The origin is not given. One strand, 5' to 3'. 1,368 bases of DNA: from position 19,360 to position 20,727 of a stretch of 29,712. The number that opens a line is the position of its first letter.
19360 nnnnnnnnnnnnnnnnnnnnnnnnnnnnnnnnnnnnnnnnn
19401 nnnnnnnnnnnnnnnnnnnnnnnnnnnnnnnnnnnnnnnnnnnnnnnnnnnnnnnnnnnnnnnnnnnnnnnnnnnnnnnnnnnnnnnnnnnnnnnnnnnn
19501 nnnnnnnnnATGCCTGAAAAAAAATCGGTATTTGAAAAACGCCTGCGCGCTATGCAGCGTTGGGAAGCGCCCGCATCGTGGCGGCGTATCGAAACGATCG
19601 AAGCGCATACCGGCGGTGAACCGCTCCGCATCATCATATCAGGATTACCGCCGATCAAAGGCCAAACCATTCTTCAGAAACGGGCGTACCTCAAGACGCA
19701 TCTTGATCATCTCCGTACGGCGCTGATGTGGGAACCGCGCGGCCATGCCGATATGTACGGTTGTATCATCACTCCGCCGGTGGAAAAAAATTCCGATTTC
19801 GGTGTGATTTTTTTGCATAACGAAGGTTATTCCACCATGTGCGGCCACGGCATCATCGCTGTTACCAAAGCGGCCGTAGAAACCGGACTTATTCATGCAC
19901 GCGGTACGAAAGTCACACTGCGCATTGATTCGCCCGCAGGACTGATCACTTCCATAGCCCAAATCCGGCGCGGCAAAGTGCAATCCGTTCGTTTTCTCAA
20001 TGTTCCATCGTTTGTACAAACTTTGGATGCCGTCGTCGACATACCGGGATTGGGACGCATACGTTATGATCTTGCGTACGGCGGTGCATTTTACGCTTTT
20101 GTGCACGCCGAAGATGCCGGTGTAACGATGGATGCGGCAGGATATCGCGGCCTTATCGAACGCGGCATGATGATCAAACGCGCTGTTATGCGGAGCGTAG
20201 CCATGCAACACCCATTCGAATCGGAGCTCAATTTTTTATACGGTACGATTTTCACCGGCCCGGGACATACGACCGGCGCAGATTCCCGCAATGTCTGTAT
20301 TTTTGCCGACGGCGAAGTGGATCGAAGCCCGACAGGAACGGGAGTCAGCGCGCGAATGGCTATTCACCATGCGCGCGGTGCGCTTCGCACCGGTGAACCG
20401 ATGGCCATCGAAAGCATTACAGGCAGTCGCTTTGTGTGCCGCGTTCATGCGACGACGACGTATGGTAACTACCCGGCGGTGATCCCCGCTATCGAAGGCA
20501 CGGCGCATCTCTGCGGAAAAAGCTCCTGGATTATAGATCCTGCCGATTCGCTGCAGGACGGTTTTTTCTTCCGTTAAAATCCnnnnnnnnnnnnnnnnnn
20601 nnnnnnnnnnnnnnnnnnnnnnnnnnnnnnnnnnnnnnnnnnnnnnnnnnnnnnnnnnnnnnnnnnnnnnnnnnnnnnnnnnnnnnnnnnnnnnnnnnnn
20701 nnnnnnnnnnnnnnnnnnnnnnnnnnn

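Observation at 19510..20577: Active-site residues distinguish the two proline-racemase paralogues: Cys/Cys versus Cys/Thr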

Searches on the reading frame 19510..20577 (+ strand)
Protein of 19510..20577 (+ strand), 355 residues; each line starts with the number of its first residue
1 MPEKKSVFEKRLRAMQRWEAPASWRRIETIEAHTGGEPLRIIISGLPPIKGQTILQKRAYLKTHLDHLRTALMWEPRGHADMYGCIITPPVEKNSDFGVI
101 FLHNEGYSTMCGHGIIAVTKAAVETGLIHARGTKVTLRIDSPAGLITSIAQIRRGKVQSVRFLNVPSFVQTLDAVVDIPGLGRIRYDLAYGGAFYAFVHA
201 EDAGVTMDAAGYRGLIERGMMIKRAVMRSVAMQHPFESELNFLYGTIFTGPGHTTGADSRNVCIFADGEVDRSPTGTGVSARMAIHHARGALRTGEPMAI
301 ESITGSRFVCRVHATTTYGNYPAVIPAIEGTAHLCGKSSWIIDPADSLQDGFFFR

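Call 4: search_protein_families(library=pfam, proteins=[window:19510-20577:+])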
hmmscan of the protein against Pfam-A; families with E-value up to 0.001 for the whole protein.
window:19510-20577:+ (355 aa): 1 family
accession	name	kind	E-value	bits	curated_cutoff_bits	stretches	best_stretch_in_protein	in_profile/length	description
PF05544.16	Pro_racemase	-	1.6e-111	373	27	1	30-352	2-324/325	Proline racemase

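Call 5: search_protein_families(library=ncbifam, proteins=[window:19510-20577:+])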
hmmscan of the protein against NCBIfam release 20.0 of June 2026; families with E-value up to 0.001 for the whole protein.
window:19510-20577:+ (355 aa): 6 families
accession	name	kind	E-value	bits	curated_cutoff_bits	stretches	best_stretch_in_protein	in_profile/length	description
NF045511.1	TransHydProDhtase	equivalog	2.8e-118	394.9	540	1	25-355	5-335/335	trans-3-hydroxy-L-proline dehydratase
NF010576.0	PRK13969.1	equivalog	4.3e-101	338.2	556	1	25-354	5-334/335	proline racemase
NF010578.0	PRK13971.1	equivalog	6.8e-89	298.2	376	1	28-353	7-331/333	4-hydroxyproline epimerase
NF047722.1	T3LHypDht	equivalog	1.6e-69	234.6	550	1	25-352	5-333/341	trans-3-hydroxy-L-proline dehydratase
NF052296.1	HdxProlEpimProt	equivalog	1.7e-56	191.9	450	1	29-352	3-308/309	4-hydroxyproline epimerase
NF010577.0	PRK13970.1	equivalog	5.7e-43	147.4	442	1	25-349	3-306/311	4-hydroxyproline epimerase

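Call 6: search_solved_structures(query=window:19510-20577:+, show_alignments=3)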
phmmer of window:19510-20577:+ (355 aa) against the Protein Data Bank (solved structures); distinct sequences matched with E-value up to 0.001: 17.
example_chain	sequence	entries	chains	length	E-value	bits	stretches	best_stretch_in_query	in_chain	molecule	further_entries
6r76_A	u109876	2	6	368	6.7e-133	446.5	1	10-355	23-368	Proline racemase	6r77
7qpo_A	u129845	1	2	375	8.8e-90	304.7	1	28-354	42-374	Trans-3-hydroxy-L-proline dehydratase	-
7pb3_AAA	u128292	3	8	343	5.1e-80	272.5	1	26-352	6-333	Proline racemase A (AsProR)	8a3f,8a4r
6j7c_A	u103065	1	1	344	1.3e-71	244.9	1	29-355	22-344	Proline racemase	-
1w61_A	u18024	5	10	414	1.8e-71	244.4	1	9-353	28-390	B-CELL MITOGEN | Proline racemase A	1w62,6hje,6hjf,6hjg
4q2h_A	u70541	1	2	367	2.7e-53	184.7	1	23-353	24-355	Proline racemase protein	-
4k8l_A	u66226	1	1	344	1.1e-50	176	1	25-352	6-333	Proline racemase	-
4lb0_A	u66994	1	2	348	1.7e-50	175.5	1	24-353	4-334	Uncharacterized protein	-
1tm0_A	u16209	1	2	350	2.4e-49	171.7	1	26-352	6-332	PROLINE RACEMASE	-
4k7g_B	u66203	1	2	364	8.8e-48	166.5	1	26-352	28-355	3-hydroxyproline dehydratse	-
4jbd_A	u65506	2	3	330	7e-41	143.8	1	23-348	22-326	Proline racemase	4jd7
4juu_A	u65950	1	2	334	6e-40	140.8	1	24-349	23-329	Epimerase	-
4jci_A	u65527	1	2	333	6e-39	137.5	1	23-348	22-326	Proline racemase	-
4q60_A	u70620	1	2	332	1.1e-38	136.7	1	23-349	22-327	PROLINE RACEMASE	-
4k7x_A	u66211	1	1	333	1.5e-38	136.1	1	24-349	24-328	Proline racemase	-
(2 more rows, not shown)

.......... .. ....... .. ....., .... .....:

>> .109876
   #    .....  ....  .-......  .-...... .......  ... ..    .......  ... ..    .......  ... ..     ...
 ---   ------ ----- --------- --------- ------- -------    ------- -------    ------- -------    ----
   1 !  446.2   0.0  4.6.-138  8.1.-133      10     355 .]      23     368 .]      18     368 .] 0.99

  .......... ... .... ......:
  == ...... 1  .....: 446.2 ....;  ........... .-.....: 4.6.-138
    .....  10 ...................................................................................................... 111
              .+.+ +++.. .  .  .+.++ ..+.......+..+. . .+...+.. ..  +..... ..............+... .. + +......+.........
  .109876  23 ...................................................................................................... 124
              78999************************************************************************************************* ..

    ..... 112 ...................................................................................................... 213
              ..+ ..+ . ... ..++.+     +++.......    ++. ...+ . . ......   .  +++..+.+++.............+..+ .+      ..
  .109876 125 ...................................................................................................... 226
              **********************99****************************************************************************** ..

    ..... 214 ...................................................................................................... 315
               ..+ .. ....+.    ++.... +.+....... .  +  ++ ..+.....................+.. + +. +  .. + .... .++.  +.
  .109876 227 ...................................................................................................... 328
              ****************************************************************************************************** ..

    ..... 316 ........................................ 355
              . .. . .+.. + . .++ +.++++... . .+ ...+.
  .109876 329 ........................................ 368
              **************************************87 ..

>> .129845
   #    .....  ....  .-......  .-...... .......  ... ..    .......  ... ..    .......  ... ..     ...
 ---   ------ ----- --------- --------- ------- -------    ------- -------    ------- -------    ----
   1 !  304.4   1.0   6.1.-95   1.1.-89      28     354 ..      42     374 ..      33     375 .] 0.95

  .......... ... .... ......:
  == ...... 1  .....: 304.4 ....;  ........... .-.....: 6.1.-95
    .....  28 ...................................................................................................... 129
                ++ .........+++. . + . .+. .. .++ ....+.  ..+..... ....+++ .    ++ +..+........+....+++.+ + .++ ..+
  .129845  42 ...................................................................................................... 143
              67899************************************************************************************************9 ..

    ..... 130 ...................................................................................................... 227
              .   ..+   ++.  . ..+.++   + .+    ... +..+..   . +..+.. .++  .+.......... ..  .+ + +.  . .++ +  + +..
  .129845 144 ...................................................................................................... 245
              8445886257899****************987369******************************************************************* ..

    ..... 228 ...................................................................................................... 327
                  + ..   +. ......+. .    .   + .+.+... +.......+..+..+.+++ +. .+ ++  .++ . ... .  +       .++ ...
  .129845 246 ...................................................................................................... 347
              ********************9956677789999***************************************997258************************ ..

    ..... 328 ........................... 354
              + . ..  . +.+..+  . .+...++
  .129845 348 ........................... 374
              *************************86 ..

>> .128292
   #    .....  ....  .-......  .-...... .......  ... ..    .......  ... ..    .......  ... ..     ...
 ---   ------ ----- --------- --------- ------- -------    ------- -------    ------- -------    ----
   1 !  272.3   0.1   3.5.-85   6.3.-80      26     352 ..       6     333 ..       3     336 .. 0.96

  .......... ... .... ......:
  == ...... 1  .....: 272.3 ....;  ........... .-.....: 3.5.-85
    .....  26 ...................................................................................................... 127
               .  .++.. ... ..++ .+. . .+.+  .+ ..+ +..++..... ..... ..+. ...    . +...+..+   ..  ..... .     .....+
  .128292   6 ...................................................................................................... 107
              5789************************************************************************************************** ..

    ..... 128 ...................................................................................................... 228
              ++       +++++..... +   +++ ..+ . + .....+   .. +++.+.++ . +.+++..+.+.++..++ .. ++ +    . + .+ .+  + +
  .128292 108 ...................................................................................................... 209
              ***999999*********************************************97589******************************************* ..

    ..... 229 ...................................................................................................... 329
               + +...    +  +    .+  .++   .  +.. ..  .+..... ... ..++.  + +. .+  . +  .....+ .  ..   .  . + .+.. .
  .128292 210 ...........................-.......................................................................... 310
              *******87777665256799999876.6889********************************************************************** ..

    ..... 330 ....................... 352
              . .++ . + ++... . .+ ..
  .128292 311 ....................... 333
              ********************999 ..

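Call 16: find_encoding_contigs(protein=window:19510-20577:+, flank=10000, max_places=6)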
Protein window:19510-20577:+ (355 aa): 3 contigs read that carry it; 2 places shown.
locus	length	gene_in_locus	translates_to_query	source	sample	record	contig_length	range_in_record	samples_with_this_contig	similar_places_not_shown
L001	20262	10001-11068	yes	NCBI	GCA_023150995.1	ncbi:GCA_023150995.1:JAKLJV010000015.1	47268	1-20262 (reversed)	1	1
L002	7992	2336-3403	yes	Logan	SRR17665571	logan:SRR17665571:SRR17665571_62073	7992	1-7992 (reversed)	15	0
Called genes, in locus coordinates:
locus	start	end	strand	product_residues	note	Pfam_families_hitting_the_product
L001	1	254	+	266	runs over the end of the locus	PF13230:GATase_4, PF13522:GATase_6 (weak)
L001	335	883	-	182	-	PF02525:Flavodoxin_2, PF03358:FMN_red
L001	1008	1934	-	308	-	PF01145:Band_7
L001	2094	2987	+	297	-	PF01209:Ubie_methyltran (weak), PF08241:Methyltransf_11, PF13649:Methyltransf_25, PF13847:Methyltransf_31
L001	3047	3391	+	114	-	-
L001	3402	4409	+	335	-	-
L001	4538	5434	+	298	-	PF00701:DHDPS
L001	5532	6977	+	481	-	PF00171:Aldedh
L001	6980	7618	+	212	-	PF00392:GntR, PF07729:FCD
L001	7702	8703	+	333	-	PF05544:Pro_racemase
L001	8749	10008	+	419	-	PF00070:Pyr_redox (faint), PF00890:FAD_binding_2 (faint), PF01266:DAO, PF01494:FAD_binding_3 (weak), PF07992:Pyr_redox_2 (faint), PF13450:NAD_binding_8 (weak)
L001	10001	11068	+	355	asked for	PF05544:Pro_racemase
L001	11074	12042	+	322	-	PF02423:OCD_Mu_crystall, PF01488:Shikimate_DH (faint)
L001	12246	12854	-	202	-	-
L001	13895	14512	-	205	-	-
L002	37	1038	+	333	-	PF05544:Pro_racemase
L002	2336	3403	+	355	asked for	PF05544:Pro_racemase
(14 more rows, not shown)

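Call 17: find_homologous_proteins(query=window:19510-20577:+, max_evalue=1e-30)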
Query window:19510-20577:+ (355 aa): 8000 proteins with E <= 1e-30 among 8000 candidates; the best 120 are listed.
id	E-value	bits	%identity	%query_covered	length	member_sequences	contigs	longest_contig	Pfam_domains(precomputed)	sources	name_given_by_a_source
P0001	3.1e-230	781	96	100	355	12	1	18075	PF05544.17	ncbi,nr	ncbi:MAG TPA: proline racemase family protein [bacterium]|nr:proline racemase family protein [bacter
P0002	4.1e-162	557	68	99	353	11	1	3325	PF05544.17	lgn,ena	-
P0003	1.5e-159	549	67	96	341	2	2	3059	PF05544.17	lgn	-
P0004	2.0e-152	526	64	98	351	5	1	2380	PF05544.17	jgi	jgi:proline racemase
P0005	5.1e-152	524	65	98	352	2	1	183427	PF05544.17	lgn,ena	-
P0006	8.0e-152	524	63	98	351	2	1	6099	PF05544.17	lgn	-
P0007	1.2e-151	523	65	98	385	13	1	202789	PF05544.17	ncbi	-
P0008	1.5e-150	519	63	98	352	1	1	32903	PF05544.17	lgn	-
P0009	5.3e-150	518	64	98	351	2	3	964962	PF05544.17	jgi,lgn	jgi:proline racemase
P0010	5.9e-150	517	64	98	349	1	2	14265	PF05544.17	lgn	-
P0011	9.5e-150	517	66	98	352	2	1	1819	PF05544.17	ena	-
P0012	1.8e-149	516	64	98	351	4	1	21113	PF05544.17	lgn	-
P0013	2.3e-149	516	63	98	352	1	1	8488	PF05544.17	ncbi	-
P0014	2.7e-149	515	63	98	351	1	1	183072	PF05544.17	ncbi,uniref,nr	ncbi:proline racemase family protein [Runella salmonicolor]|uniref:Proline racemase family protein n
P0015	3.9e-149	515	63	98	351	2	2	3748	PF05544.17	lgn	-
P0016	4.6e-149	515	64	98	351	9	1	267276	PF05544.17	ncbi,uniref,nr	ncbi:proline racemase family protein [Runella aurantiaca]|uniref:Proline racemase n=1 Tax=Runella au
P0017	1.0e-148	513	64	96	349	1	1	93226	PF05544.17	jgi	-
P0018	1.9e-148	513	63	98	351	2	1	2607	PF05544.17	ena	-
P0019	3.6e-148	512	63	97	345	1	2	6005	PF05544.17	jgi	jgi:proline racemase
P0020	7.1e-148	511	64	98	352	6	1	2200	PF05544.17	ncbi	-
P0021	1.0e-147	510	63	98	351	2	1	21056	PF05544.17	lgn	-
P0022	1.2e-147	510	62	100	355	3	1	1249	PF05544.17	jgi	jgi:proline racemase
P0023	1.4e-147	510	63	96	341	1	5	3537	PF05544.17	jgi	jgi:proline racemase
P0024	1.9e-147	509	63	97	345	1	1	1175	PF05544.17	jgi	jgi:trans-L-3-hydroxyproline dehydratase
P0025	2.2e-147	509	63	97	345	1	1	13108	PF05544.17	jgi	jgi:proline racemase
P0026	2.2e-147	509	62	100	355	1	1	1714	PF05544.17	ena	-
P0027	4.4e-147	508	63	97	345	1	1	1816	PF05544.17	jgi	jgi:proline racemase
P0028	5.3e-147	508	63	96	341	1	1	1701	PF05544.17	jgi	jgi:proline racemase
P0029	5.5e-147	508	62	97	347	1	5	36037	PF05544.17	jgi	jgi:proline racemase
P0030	6.1e-147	508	63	96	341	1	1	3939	PF05544.17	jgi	jgi:proline racemase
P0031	8.1e-147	507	61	98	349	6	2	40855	PF05544.17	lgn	-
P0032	1.4e-146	506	63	97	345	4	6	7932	PF05544.17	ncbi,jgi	ncbi:MAG: proline racemase family protein [Anaerolineae bacterium]|jgi:trans-L-3-hydroxyproline dehy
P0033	1.6e-146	506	62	100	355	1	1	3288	PF05544.17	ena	-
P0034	2.0e-146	506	61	100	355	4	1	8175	PF05544.17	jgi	jgi:trans-L-3-hydroxyproline dehydratase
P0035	2.3e-146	506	62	97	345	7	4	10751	PF05544.17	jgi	jgi:proline racemase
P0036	2.5e-146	506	63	98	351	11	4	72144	PF05544.17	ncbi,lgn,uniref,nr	ncbi:proline racemase family protein [Runella sp.]|uniref:proline racemase family protein n=1 Tax=Ru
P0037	2.6e-146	505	63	96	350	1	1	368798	PF05544.17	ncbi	-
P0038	3.0e-146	505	61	99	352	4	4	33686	PF05544.17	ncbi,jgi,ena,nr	ncbi:proline racemase family protein [bacterium]|nr:proline racemase family protein [bacterium]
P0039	3.0e-146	505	62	97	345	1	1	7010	PF05544.17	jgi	jgi:proline racemase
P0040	3.4e-146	505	63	96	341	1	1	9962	PF05544.17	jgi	jgi:trans-L-3-hydroxyproline dehydratase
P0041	4.3e-146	505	63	97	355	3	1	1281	PF05544.17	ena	-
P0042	4.4e-146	505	63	97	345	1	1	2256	PF05544.17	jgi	jgi:proline racemase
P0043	4.7e-146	505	63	97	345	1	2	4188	PF05544.17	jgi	jgi:proline racemase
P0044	5.6e-146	504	63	97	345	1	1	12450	PF05544.17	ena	-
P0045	5.9e-146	504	64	96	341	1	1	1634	PF05544.17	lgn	-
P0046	5.9e-146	504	63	97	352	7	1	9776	PF05544.17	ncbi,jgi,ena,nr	ncbi:proline racemase [candidate division KSB1 bacterium]|nr:MAG: proline racemase [candidate divisi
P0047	8.1e-146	504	62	99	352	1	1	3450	PF05544.17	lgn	-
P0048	8.1e-146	504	61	100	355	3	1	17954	PF05544.17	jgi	jgi:trans-L-3-hydroxyproline dehydratase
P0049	8.7e-146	504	62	96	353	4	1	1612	PF05544.17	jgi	jgi:trans-L-3-hydroxyproline dehydratase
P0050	8.7e-146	504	61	97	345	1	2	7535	PF05544.17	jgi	jgi:proline racemase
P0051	8.8e-146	504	62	97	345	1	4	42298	PF05544.17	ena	-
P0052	1.1e-145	503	63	96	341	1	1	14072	PF05544.17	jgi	-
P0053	1.1e-145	503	61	100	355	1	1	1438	PF05544.17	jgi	jgi:trans-L-3-hydroxyproline dehydratase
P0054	1.2e-145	503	62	96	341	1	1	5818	PF05544.17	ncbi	-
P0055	1.3e-145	503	63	98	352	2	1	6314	PF05544.17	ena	-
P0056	1.3e-145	503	65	95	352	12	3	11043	PF05544.17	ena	-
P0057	1.5e-145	503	63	96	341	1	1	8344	PF05544.17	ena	-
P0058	1.6e-145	503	62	97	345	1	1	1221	PF05544.17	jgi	jgi:proline racemase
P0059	1.7e-145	503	61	100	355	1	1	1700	PF05544.17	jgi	jgi:proline racemase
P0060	1.7e-145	503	62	99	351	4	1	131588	PF05544.17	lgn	-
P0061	2.0e-145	503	62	97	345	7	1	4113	PF05544.17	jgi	jgi:proline racemase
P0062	2.0e-145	503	62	96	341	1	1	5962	PF05544.17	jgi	jgi:trans-L-3-hydroxyproline dehydratase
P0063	2.1e-145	502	61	98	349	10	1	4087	PF05544.17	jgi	jgi:trans-L-3-hydroxyproline dehydratase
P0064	2.1e-145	502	62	96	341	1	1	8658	PF05544.17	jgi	jgi:trans-L-3-hydroxyproline dehydratase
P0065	2.3e-145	502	62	97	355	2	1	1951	PF05544.17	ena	-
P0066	2.4e-145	502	63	97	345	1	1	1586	PF05544.17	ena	-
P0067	3.2e-145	502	62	98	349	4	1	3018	PF05544.17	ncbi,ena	-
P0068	3.6e-145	502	62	97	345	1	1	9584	PF05544.17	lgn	-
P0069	3.8e-145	502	62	98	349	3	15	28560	PF05544.17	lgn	-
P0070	4.9e-145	501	60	100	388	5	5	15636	PF05544.17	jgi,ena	jgi:trans-L-3-hydroxyproline dehydratase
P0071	5.4e-145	501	64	98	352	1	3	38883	PF05544.17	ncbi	-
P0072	6.4e-145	501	62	99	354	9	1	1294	PF05544.17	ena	-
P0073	6.4e-145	501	63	97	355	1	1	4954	PF05544.17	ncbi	ncbi:MAG: proline racemase family protein [Hyphomicrobiales bacterium]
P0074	6.7e-145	501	61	100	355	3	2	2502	PF05544.17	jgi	-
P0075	7.0e-145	501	60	100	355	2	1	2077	PF05544.17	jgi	jgi:trans-L-3-hydroxyproline dehydratase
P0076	8.1e-145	501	63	98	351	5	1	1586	PF05544.17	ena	-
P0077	8.8e-145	500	64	96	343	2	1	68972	PF05544.17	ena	-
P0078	9.7e-145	500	61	100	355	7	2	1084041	PF05544.17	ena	-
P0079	1.3e-144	500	62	97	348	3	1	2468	PF05544.17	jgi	-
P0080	1.4e-144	500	61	98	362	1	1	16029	PF05544.17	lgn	-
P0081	1.5e-144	500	63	99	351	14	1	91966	PF05544.17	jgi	jgi:proline racemase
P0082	1.7e-144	500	61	100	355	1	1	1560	PF05544.17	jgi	-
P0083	1.9e-144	499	61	100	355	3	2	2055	PF05544.17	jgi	-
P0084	2.0e-144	499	61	99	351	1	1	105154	PF05544.17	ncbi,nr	ncbi:MAG: proline racemase family protein [Melioribacteraceae bacterium]|nr:proline racemase family 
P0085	2.1e-144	499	62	96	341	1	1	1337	PF05544.17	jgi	-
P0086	2.4e-144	499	61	98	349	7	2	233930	PF05544.17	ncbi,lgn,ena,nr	ncbi:MAG: proline racemase family protein [Cyclobacteriaceae bacterium]|nr:proline racemase family p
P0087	2.6e-144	499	62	98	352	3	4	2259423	PF05544.17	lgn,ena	-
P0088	2.6e-144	499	61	97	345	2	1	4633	PF05544.17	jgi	jgi:proline racemase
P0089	2.8e-144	499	62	96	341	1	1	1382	PF05544.17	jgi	jgi:trans-L-3-hydroxyproline dehydratase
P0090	3.1e-144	499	60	100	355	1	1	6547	PF05544.17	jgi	jgi:trans-L-3-hydroxyproline dehydratase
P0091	3.8e-144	498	61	97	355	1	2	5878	PF05544.17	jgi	jgi:proline racemase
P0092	3.9e-144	498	61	100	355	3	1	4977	PF05544.17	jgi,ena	-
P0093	4.0e-144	498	62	96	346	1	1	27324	PF05544.17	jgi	jgi:proline racemase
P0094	4.2e-144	498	61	98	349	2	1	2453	PF05544.17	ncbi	ncbi:MAG: proline racemase family protein [Cyclobacteriaceae bacterium]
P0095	4.2e-144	498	63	96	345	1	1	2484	PF05544.17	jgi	jgi:trans-L-3-hydroxyproline dehydratase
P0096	4.3e-144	498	62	98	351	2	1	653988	PF05544.17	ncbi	ncbi:MAG: proline racemase family protein [Spirosomataceae bacterium]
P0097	4.3e-144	498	62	99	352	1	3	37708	PF05544.17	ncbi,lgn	-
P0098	4.4e-144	498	60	99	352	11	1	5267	PF05544.17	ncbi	-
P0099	4.7e-144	498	61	96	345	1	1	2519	PF05544.17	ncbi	-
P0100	5.0e-144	498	61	100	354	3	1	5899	PF05544.17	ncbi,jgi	jgi:trans-L-3-hydroxyproline dehydratase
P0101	5.8e-144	498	63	98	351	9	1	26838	PF05544.17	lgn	-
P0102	6.1e-144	498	61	97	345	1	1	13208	PF05544.17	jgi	jgi:proline racemase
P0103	9.5e-144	497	60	97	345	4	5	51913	PF05544.17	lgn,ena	-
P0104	1.0e-143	497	61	97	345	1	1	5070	PF05544.17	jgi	jgi:trans-L-3-hydroxyproline dehydratase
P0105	1.0e-143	497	64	98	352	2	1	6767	PF05544.17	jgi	-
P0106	1.0e-143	497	60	100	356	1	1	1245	PF05544.17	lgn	-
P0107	1.1e-143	497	62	97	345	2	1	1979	PF05544.17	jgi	jgi:proline racemase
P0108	1.1e-143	497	63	97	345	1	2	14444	PF05544.17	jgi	jgi:proline racemase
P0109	1.2e-143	497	61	97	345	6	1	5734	PF05544.17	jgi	jgi:proline racemase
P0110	1.3e-143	497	62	96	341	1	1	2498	PF05544.17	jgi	jgi:trans-L-3-hydroxyproline dehydratase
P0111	1.3e-143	497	61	97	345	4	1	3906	PF05544.17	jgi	jgi:proline racemase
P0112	1.4e-143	497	61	99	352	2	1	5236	PF05544.17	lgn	-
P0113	1.4e-143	496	60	97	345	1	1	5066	PF05544.17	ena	-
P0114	1.5e-143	496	62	97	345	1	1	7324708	PF05544.17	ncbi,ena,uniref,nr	ncbi:proline racemase [Desulfosarcina alkanivorans]|uniref:Proline racemase n=1 Tax=Desulfosarcina a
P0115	2.0e-143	496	63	96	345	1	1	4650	PF05544.17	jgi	jgi:proline racemase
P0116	2.2e-143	496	60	100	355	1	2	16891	PF05544.17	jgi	jgi:proline racemase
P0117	2.3e-143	496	62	97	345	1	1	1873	PF05544.17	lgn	-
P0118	2.8e-143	495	61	100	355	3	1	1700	PF05544.17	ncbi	-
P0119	3.0e-143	495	62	96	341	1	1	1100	PF05544.17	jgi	-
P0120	3.0e-143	495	61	96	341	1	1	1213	PF05544.17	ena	-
